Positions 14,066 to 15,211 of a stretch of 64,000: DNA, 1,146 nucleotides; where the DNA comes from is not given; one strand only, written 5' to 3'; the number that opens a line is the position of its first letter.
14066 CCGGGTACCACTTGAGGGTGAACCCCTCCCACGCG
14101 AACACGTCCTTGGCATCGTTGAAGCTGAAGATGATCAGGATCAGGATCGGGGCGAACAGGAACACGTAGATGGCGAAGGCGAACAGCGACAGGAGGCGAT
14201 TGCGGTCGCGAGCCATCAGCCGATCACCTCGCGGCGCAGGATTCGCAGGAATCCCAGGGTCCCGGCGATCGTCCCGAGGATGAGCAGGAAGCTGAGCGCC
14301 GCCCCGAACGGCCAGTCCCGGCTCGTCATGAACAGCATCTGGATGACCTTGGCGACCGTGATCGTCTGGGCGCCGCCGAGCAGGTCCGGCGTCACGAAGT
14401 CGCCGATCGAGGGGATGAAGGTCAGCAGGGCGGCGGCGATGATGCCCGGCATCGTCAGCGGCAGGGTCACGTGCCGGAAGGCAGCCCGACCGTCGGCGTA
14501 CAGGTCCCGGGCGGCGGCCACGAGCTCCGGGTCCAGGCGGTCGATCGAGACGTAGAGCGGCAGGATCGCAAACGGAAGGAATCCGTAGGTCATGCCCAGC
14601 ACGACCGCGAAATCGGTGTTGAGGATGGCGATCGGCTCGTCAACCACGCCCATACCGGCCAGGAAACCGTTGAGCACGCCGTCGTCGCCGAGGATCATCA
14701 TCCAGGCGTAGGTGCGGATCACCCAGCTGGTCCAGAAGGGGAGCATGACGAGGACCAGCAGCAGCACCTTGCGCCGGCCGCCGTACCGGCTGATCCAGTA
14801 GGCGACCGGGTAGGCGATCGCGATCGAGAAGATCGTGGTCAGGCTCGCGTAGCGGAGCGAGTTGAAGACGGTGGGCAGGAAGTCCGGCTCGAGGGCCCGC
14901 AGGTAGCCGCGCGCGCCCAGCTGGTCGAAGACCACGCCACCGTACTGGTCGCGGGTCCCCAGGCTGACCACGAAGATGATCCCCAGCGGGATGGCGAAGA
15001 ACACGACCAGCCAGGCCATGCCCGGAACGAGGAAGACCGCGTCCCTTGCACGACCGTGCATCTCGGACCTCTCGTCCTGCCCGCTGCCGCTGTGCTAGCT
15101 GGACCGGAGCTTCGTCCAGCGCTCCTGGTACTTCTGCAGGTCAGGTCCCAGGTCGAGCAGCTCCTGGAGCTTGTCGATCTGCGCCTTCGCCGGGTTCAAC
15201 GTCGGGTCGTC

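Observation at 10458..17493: Polyamine-type ABC importer in one operon with two tandem non-Pyl MttB-family methyltransferase genes, and no corrinoid partner nearby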

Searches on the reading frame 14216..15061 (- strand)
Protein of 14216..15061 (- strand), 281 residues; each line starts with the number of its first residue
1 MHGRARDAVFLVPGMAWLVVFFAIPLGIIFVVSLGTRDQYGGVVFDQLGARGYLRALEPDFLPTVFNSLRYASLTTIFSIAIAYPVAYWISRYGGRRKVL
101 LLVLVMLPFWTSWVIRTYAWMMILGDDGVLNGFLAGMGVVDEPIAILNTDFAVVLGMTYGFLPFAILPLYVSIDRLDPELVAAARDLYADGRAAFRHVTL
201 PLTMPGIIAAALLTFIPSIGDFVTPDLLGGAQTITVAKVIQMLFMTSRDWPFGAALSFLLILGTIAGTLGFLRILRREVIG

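Call 4: search_protein_families(library=pfam, proteins=[window:14216-15061:-], max_evalue=0.01)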
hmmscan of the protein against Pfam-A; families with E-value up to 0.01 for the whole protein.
window:14216-15061:- (281 aa): 1 family
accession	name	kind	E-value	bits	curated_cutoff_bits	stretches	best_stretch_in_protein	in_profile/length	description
PF00528.27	BPD_transp_1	-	2.2e-09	37.8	26.4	1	85-266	3-171/184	Binding-protein-dependent transport system inner membrane component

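Call 44: search_protein_families(library=ncbifam, proteins=[window:14216-15061:-], max_evalue=0.001)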
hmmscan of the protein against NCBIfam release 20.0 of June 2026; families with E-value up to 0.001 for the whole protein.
window:14216-15061:- (281 aa): 22 families
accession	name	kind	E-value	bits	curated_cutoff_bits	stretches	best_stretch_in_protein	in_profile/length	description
NF007044.0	PRK09497.1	equivalog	6.8e-68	229.2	348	1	12-262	13-262/285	spermidine/putrescine ABC transporter permease PotB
NF007963.0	PRK10683.1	equivalog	2.9e-57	194.5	489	1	6-278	29-312/317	putrescine ABC transporter permease PotH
NF043074.1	MMSYN1_0196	equivalog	1.4e-30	106.5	350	1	11-261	14-249/277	spermidine/putrescine ABC transporter permease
TIGR03262.1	PhnU2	equivalog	1.6e-22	79.8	593.25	1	12-265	8-247/546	putative 2-aminoethylphosphonate ABC transporter permease subunit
TIGR01581.1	Mo_ABC_porter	hypoth_equivalog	1e-20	74.2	210.3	1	58-262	16-215/225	ABC transporter permease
TIGR02141.1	modB_ABC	equivalog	1.3e-18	67.4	182.6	1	68-235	3-166/208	molybdate ABC transporter permease subunit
NF006939.0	PRK09421.1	equivalog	9.1e-16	57.9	262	1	59-223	6-166/230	molybdate ABC transporter permease subunit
NF011624.0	PRK15050.1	equivalog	3.3e-15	56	247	1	4-260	21-271/297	2-aminoethylphosphonate ABC transporter permease subunit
TIGR00969.1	3a0106s02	subfamily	7.2e-12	45.3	240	1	14-235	21-228/272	sulfate ABC transporter permease subunit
NF007047.0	PRK09500.1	equivalog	9e-12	45.1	326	1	18-231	14-209/257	spermidine/putrescine ABC transporter permease PotC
TIGR03226.1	PhnU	equivalog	1.3e-11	44.6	283.45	1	112-261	141-290/311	2-aminoethylphosphonate ABC transporter permease subunit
NF008208.0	PRK10971.1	equivalog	3e-10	40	415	1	68-257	63-249/277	sulfate/thiosulfate ABC transporter permease CysT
NF040839.1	tungstate_WtpB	equivalog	4.8e-10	39.5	340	1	57-222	38-197/251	tungstate ABC transporter permease WtpB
TIGR02139.1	permease_CysT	equivalog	5.3e-09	36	246.1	1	53-245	39-226/265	sulfate ABC transporter permease subunit CysT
NF040932.1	ABC_arch_GlcU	equivalog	7.4e-08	32.3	340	1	144-239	127-222/272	glucose ABC transporter permease GlcU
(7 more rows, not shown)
